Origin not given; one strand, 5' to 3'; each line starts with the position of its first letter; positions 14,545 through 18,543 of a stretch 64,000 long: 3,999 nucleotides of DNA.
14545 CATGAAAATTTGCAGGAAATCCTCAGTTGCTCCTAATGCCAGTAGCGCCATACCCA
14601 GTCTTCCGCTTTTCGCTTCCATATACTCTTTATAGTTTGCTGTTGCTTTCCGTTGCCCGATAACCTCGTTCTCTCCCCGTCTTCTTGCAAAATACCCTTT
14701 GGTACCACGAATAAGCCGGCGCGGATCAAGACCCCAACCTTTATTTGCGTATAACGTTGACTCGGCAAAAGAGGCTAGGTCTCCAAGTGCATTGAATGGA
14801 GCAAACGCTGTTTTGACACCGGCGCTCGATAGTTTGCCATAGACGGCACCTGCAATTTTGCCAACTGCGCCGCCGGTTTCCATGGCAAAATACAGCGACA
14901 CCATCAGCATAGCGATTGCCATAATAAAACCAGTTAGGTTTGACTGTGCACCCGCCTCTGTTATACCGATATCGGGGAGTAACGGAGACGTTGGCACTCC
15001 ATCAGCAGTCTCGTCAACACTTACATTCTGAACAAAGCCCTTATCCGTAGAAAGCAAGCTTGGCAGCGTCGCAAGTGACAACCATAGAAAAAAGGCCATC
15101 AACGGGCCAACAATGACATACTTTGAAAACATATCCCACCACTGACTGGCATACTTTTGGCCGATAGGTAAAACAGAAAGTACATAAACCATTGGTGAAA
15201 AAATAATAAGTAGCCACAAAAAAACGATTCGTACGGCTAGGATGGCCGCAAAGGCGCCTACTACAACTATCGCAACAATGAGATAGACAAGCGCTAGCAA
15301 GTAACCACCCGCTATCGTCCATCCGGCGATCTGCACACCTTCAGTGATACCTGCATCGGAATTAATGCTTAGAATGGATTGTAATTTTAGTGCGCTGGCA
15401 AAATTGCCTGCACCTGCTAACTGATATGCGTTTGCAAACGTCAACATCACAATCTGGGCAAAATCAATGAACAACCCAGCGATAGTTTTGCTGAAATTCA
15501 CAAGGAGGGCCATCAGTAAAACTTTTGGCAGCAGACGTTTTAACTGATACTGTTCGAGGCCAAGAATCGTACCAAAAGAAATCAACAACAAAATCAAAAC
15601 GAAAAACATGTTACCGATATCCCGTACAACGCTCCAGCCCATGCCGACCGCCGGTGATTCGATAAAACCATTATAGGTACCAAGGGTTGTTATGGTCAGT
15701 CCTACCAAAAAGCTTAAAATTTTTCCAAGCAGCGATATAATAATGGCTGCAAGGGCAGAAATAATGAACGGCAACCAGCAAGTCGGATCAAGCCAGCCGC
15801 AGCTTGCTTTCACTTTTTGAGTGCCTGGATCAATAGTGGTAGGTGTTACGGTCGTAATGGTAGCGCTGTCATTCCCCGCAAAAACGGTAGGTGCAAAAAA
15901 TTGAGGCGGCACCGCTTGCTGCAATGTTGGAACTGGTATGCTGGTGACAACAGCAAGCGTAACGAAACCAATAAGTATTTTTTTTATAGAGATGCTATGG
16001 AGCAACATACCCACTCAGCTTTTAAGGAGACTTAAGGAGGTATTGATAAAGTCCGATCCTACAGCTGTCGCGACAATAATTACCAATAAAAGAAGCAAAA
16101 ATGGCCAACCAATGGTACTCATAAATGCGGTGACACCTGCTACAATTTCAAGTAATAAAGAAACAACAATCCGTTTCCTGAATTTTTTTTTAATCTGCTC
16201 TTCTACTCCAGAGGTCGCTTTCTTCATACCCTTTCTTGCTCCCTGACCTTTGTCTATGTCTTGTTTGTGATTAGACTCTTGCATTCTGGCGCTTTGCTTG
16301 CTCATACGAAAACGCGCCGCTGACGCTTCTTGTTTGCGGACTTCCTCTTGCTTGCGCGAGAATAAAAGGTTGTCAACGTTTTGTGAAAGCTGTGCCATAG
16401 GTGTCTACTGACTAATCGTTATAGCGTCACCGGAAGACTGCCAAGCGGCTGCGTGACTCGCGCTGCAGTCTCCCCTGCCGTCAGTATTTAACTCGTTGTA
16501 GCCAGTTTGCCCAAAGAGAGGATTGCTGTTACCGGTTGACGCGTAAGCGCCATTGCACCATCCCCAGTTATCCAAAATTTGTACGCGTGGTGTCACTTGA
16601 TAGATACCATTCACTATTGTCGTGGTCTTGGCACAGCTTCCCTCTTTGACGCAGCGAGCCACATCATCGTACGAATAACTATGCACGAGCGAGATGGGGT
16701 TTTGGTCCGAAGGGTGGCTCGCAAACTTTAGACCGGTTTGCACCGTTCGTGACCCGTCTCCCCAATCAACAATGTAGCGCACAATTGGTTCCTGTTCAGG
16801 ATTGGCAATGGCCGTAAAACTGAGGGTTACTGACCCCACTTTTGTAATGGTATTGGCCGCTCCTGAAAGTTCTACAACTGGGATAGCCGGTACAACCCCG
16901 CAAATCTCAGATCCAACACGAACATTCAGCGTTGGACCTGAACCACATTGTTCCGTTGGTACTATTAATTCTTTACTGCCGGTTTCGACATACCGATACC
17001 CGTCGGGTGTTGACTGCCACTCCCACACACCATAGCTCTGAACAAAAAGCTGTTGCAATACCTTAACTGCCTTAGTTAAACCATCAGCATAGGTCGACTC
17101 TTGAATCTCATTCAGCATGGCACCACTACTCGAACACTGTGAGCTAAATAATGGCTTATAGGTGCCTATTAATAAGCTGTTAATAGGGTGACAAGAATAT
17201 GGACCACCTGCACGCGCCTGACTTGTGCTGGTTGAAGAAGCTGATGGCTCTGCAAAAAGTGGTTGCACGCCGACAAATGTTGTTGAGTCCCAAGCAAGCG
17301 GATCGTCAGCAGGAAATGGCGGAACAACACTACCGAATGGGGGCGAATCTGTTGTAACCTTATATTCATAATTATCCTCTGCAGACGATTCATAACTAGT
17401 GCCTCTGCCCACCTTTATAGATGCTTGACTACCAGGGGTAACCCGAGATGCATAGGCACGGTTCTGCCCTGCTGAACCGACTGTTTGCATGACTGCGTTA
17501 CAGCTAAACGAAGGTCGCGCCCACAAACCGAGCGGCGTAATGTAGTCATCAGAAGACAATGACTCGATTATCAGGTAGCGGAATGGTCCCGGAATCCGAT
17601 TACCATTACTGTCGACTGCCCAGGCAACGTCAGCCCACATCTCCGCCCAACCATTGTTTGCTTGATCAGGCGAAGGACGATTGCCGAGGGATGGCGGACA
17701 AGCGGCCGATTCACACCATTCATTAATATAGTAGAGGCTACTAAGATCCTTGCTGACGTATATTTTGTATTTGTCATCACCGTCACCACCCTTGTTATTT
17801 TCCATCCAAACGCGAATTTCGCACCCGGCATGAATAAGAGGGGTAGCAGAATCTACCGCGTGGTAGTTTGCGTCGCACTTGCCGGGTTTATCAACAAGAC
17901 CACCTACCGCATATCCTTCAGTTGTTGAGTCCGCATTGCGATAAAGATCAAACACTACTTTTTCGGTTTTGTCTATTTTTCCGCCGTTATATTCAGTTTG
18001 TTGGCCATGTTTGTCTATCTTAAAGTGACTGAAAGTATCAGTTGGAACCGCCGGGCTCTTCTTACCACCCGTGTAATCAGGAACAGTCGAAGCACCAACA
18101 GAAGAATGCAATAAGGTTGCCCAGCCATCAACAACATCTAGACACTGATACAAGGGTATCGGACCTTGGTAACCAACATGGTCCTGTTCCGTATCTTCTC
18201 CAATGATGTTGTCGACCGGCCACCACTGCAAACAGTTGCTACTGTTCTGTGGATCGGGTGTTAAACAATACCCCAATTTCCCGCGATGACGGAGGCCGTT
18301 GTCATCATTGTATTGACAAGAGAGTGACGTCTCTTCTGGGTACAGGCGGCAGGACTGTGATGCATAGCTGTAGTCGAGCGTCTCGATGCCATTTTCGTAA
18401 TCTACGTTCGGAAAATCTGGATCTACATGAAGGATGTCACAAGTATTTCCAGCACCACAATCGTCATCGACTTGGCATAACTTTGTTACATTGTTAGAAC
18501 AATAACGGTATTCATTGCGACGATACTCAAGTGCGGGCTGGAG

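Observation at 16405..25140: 2911 aa secreted protein built from CBM4/9-like modules, Cys-rich repeats and a C-terminal PKD-like domain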

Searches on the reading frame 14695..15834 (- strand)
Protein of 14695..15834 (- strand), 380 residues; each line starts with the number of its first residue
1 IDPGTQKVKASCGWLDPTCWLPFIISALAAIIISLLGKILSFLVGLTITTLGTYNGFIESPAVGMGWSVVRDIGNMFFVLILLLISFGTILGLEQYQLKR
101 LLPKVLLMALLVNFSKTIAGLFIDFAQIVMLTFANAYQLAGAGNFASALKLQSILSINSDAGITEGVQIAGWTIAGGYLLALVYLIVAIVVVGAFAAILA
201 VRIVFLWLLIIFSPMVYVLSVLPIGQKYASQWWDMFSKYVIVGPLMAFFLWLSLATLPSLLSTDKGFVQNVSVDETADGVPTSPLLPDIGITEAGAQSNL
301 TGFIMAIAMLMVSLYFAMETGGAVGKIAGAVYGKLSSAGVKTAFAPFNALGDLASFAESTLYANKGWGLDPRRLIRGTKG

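Call 96: search_protein_families(library=pfam, alignment_id=A9, max_evalue=0.01)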
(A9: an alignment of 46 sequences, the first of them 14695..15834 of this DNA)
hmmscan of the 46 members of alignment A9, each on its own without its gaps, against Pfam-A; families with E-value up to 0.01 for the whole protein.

A. member 1, window:14695-15834:- (380 aa): 0 families

B. families by the number of members that match (of 46 scanned): 1 family
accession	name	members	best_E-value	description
PF04610.19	TrbL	3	7.2e-07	TrbL/VirB6 plasmid conjugal transfer protein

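Call 97: search_solved_structures(query=A9, max_evalue=1)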
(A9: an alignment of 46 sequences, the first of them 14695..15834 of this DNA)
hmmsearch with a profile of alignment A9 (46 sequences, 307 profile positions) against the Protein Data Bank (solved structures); distinct sequences matched with E-value up to 1: 0.

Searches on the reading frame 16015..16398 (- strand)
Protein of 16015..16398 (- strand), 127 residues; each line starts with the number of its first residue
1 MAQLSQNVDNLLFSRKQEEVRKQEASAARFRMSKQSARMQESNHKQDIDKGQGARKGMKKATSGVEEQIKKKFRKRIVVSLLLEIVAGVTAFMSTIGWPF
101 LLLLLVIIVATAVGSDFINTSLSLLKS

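Call 6: search_protein_families(library=pfam, proteins=[window:16015-16398:-], max_evalue=0.01)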
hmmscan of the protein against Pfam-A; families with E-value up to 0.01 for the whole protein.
window:16015-16398:- (127 aa): 0 families

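Call 49: search_protein_families(library=pfam, proteins=[window:16015-16398:-], max_evalue=1)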
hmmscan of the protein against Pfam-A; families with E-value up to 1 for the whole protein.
window:16015-16398:- (127 aa): 1 family
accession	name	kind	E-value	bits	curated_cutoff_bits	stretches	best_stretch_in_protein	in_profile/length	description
PF20990.2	DUF2207_C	-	0.014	15.5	33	1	22-110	90-178/247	Predicted membrane protein (DUF2207) C-terminal domain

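Call 70: search_protein_families(library=ncbifam, proteins=[window:16015-16398:-], max_evalue=0.01)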
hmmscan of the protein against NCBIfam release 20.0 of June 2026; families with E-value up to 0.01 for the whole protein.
window:16015-16398:- (127 aa): 2 families
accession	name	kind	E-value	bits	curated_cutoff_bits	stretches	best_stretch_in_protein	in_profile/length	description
NF045516.2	SepX_GlpR_1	exception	0.0006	19.7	160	1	19-111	131-221/293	divisome protein SepX/GlpR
NF050100.1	SepX_GlpR_3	exception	0.0071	16.2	150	1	18-107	43-135/209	divisome protein SepX/GlpR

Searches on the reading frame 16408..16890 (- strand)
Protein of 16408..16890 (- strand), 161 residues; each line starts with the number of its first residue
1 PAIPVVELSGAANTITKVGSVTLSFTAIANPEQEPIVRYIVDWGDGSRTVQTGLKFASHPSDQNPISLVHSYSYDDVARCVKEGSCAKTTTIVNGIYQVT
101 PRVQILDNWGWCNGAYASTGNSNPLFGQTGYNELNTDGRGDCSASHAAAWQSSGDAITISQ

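Call 35: search_protein_families(library=pfam, proteins=[window:16408-16890:-], max_evalue=10)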
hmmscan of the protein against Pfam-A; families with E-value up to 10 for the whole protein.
window:16408-16890:- (161 aa): 2 families
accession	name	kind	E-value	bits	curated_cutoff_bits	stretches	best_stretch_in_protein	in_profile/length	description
PF18911.6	PKD_4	-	0.011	16.3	27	1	3-50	3-47/85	PKD domain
PF07634.16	RtxA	-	0.46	11.5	20.8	1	10-20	3-13/18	RtxA repeat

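Call 65: search_solved_structures(query=A5, max_evalue=10, show_alignments=2)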
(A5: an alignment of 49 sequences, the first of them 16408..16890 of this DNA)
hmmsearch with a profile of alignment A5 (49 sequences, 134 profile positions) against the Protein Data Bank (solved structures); distinct sequences matched with E-value up to 10: 4.
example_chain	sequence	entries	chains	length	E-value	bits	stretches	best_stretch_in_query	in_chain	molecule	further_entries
4uyp_A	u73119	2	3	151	0.26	14.6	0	16-37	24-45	Cellulosomal scaffoldin anchoring protein C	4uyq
4csi_A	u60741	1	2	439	0.66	13.4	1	85-128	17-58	CELLULASE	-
9fqr_Fp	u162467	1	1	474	0.89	12.9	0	3-78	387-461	Tetratricopeptide repeat protein 29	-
5w11_A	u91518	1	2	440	2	11.8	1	85-124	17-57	Glucanase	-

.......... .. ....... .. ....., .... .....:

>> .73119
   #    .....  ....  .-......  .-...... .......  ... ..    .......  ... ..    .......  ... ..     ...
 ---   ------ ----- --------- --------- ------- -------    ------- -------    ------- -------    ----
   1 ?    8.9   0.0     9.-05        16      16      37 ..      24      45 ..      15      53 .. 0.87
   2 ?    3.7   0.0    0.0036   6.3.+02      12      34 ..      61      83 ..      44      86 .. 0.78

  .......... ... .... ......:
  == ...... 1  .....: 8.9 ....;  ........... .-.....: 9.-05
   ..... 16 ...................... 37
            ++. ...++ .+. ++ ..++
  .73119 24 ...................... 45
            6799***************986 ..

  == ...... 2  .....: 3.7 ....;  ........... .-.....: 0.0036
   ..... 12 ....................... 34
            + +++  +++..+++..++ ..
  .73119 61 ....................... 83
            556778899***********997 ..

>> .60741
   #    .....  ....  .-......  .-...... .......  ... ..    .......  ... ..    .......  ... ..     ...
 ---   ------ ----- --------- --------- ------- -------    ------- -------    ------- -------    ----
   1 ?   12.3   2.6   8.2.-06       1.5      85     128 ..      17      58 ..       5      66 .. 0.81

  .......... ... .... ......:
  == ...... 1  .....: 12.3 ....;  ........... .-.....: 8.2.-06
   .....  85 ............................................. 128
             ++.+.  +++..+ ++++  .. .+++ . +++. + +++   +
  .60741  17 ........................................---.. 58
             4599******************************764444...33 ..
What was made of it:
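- On PKD domain (PF00801 / PF18911): The profile of 49 C-terminal domains finds no PKD chain at E up to 10 (call 65).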

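Call 66: search_protein_families(library=pfam, alignment_id=A5, max_evalue=0.1)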
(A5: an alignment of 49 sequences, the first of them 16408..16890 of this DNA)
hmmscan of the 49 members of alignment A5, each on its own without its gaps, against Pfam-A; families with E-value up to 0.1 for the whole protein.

A. member 1, window:16408-16890:- (161 aa): 1 family
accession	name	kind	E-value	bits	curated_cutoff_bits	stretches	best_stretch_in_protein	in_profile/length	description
PF18911.6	PKD_4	-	0.011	16.3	27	1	3-50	3-47/85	PKD domain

B. families by the number of members that match (of 49 scanned): 14 families
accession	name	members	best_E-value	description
PF07495.19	Y_Y_Y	1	0.0025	Y_Y_Y domain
PF23959.1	DUF7288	1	0.0086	Family of unknown function (DUF7288)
PF00801.26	PKD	1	0.0086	PKD domain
PF18911.6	PKD_4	1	0.011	PKD domain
PF23895.1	Phage_zn_bind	1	0.025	Phage zinc binding domain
PF04096.20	Nucleoporin2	1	0.031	Nup98-96 autopeptidase S59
PF16370.11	MetallophosC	1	0.039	C terminal of Calcineurin-like phosphoesterase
PF16411.10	SusF_SusE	1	0.045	Outer membrane protein SusF_SusE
PF12073.14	DUF3553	1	0.046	Protein of unknown function (DUF3553)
PF00053.31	EGF_laminin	1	0.049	Laminin EGF domain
PF18628.8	P2_N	1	0.05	Viral coat protein P2 N-terminal domain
PF19628.4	DUF6132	1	0.051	Family of unknown function (DUF6132)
PF22081.2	SwaI-like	1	0.052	SwaI restriction endonuclease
PF25690.1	Phage_gp49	1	0.064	Mycobacteriophage L5/D29 gene 49 protein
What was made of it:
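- On PKD domain (PF00801 / PF18911): One of 49 orthologues gives a weak hit to each of PKD and PKD_4 (call 66).
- Closest known: PKD domain. Different: The family profile finds no PKD chain in the PDB (calls 35, 65, 66).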

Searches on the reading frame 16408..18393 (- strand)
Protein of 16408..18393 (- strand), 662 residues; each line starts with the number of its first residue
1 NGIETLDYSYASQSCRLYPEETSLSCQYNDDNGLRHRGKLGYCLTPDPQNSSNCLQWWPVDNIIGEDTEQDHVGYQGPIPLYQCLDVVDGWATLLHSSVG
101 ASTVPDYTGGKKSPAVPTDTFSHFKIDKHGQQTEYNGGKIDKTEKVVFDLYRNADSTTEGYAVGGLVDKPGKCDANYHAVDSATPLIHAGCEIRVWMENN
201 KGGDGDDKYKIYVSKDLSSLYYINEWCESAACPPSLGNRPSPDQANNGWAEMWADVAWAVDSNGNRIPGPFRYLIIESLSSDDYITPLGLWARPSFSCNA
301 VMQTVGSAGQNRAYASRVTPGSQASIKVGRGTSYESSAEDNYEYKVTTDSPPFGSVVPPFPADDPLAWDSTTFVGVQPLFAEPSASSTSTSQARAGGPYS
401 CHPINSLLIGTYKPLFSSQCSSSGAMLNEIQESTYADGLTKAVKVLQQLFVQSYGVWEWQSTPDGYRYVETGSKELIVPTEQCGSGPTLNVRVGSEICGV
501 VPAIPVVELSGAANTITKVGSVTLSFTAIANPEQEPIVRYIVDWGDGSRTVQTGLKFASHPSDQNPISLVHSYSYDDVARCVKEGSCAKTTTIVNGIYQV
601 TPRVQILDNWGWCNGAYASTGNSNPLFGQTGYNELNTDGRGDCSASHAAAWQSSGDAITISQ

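Call 57: predict_structure(alignment_id=A4)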
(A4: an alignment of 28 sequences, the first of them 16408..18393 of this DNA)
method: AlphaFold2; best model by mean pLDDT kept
length: 662 residues; sequences in the alignment: 28
mean_pLDDT: 61.9   pTM: 0.62
mean pLDDT of the five models: 61.9, 61.7, 59.9, 58.0, 58.0
residues with pLDDT >= 90: 75; 70-90: 196; 50-70: 139; < 50: 252
segments of 3 or more residues with pLDDT < 50: 1-46, 50-72, 89-136, 153-190, 240-245, 331-337, 347-357, 382-433, 487-495, 557-560
pLDDT, mean of each block of 10 residues (from residue 1): 26 33 38 37 45 41 32 62 66 44 34 32 38 49 74 41 41 41 41 67 70 88 80 52 55 73 81 82 68 61 82 76 60 48 49 44 76 55 44 36 35 33 32 62 79 87 78 84 61 62 89 83 91 84 92 63 77 94 86 90 91 77 68 63 63 92 93
secondary structure, 60 per line:
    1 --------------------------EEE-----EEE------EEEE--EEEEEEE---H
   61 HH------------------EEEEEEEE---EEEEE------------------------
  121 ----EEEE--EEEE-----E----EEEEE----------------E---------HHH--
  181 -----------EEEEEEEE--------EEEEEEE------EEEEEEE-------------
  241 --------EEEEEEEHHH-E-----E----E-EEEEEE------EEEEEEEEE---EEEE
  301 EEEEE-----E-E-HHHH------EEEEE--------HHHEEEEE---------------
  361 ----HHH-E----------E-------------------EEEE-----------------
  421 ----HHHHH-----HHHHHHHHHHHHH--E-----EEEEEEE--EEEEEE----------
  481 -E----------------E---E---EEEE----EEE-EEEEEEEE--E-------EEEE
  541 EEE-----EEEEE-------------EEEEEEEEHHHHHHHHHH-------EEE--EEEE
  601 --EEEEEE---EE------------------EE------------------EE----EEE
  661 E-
elements in order (helices of 4 or more, strands of 3 or more residues): E27-29 E35-37 E44-47 E50-56 E81-88 E92-96 E125-128 E131-134 E145-149 E192-199 E208-214 E221-227 E249-255 E273-278 E285-293 E297-305 H315-318 E325-329 E341-345 E400-403 H425-429 H435-447 E456-462 E465-470 E507-510 E515-517 E519-526 E537-543 E549-553 E567-574 H575-584 E592-594 E597-600 E603-608 E658-661
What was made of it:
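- On PKD domain (PF00801 / PF18911): The model is confident for aa ~2690-2911 (call 57).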

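Call 59: fold_search(model_id=the predicted structure, library=pdb)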
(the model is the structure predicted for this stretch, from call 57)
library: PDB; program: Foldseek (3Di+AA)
matches with E <= 10: 1669; with E <= 0.001: 0
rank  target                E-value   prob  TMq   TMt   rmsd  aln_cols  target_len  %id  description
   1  4xup_E                3.9e-03  0.97  0.13  0.43  13.1       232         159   11  Structure of the N-terminal CBM22-1-CBM22-2 tandem domain from Paenibacillus barcinonensis Xyn10C (released 2015-06-03)
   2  2wdb_D                6.8e-03  0.93  0.11  0.41  13.2       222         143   13  A family 32 carbohydrate-binding module, from the Mu toxin produced by Clostridium perfringens, in complex with beta-D (released 2009-05-05)
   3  4xup_C                7.2e-03  0.96  0.13  0.44  12.9       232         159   11  Structure of the N-terminal CBM22-1-CBM22-2 tandem domain from Paenibacillus barcinonensis Xyn10C (released 2015-06-03)
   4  4yu5_B                7.2e-03  0.44  0.10  0.10  19.7       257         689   10  Crystal structure of selenomethionine variant of Bacillus anthracis immune inhibitor A2 peptidase zymogen (released 2015-10-28)
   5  6fg9_A                7.6e-03  0.60  0.10  0.07  13.4       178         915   20  Mouse SORCS2 ectodomain (sortilin related VPS10 domain containing receptor 2) (released 2018-08-01)
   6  1wgo_MODEL_1_A        8.9e-03  0.69  0.10  0.35   9.0       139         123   19  Solution structure of the PKD domain from human VPS10 domain-containing receptor SorCS2 (released 2004-11-28)
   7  4yu5_A                9.4e-03  0.75  0.10  0.10  11.9       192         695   11  Crystal structure of selenomethionine variant of Bacillus anthracis immune inhibitor A2 peptidase zymogen (released 2015-10-28)
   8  7rg7                  1.3e-02  0.82  0.12  0.24  11.8       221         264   12  Crystal structure of nanoclamp8:VHH in complex with MTX (released 2021-12-22)
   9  2w1s_B                1.6e-02  0.97  0.11  0.41   8.0       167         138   14  Unique ligand binding specificity of a family 32 Carbohydrate-Binding Module from the Mu toxin produced by Clostridium (released 2009-05-05)
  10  4yu6_A                1.8e-02  0.72  0.08  0.07   9.6       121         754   12  Crystal structure of Bacillus anthracis immune inhibitor A2 peptidase zymogen (released 2015-10-28)
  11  8qpg_TA               1.9e-02  0.72  0.13  0.19  15.1       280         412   10  Turret of Haloferax tailed virus 1 (released 2024-10-09)
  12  5vi0_B                2.7e-02  0.54  0.09  0.14   7.6       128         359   13  Pseudomonas fluorescens alkylpurine DNA glycosylase AlkC bound to DNA containing an abasic site analog (released 2017-10-25)
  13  6xj9_A                2.8e-02  0.69  0.11  0.10   9.2       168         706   12  Structure of PfGH50B (released 2020-09-16)
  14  2w1u_B                3.0e-02  0.91  0.13  0.47  13.1       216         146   11  A family 32 carbohydrate-binding module, from the Mu toxin produced by Clostridium perfringens, in complex with beta-D (released 2009-05-05)
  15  6fg9_B                3.1e-02  0.33  0.10  0.07  14.2       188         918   18  Mouse SORCS2 ectodomain (sortilin related VPS10 domain containing receptor 2) (released 2018-08-01)
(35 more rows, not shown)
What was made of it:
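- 16891..18120 (-): Variable region and pre-C-terminal beta-rich region (aa 2341-2750). The model is partly confident, with weak Foldseek hits to CBM22 and CBM32 (calls 57, 59).
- Closest known: PKD domain. Same: Weak Foldseek match to the SorCS2 PKD domain (E 9e-3, 19% identity; call 59).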

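Call 99: fold_search(model_id=the predicted structure, library=viral)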
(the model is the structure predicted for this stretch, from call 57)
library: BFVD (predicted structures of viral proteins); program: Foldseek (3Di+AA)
matches with E <= 10: 1178; with E <= 0.001: 10
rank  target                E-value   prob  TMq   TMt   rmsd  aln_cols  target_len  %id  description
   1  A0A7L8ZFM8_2          7.3e-06  0.72  0.13  0.09  35.0       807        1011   11  (no name in the UniProt tables at hand)
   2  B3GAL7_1              9.6e-06  0.51  0.11  0.07  29.0       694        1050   10  AMDV3_1 [uncultured virus]
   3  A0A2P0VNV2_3          5.3e-05  0.82  0.13  0.08  21.4       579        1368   10  Fibronectin type III domain-containing protein [Tetraselmis virus 1]
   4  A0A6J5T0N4            1.6e-04  0.33  0.11  0.06  37.9       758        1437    8  Concanavalin A-like lectin/glucanases superfamily [uncultured Caudovirales phage]
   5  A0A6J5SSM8            2.6e-04  0.80  0.15  0.18  18.4       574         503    8  Uncharacterized protein [uncultured Caudovirales phage]
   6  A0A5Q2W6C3            2.6e-04  0.18  0.11  0.07  37.6       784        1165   11  (no name in the UniProt tables at hand)
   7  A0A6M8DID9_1          3.4e-04  0.38  0.13  0.11  51.0       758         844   11  (no name in the UniProt tables at hand)
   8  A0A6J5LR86            4.0e-04  0.30  0.11  0.10  33.8       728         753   12  Uncharacterized protein [uncultured Caudovirales phage]
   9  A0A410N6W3            9.2e-04  0.98  0.14  0.20  14.7       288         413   10  Prokaryotic polysaccharide deacetylase [Haloferax tailed virus 1]
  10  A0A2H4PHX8            9.2e-04  0.92  0.13  0.16  16.6       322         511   11  (no name in the UniProt tables at hand)
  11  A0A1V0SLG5            1.1e-03  0.69  0.10  0.24  32.9       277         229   16  Collagen triple helix repeat motif-containing protein [Klosneuvirus KNV1]
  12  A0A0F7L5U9            1.5e-03  0.90  0.12  0.29  16.0       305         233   12  Uncharacterized protein [uncultured marine virus]
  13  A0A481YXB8            2.0e-03  0.44  0.10  0.09  22.5       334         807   15  Uncharacterized protein [Marseillevirus LCMAC202]
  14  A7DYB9                2.2e-03  0.77  0.14  0.17  15.2       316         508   14  (no name in the UniProt tables at hand)
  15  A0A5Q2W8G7            2.3e-03  0.28  0.10  0.09  29.8       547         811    9  (no name in the UniProt tables at hand)
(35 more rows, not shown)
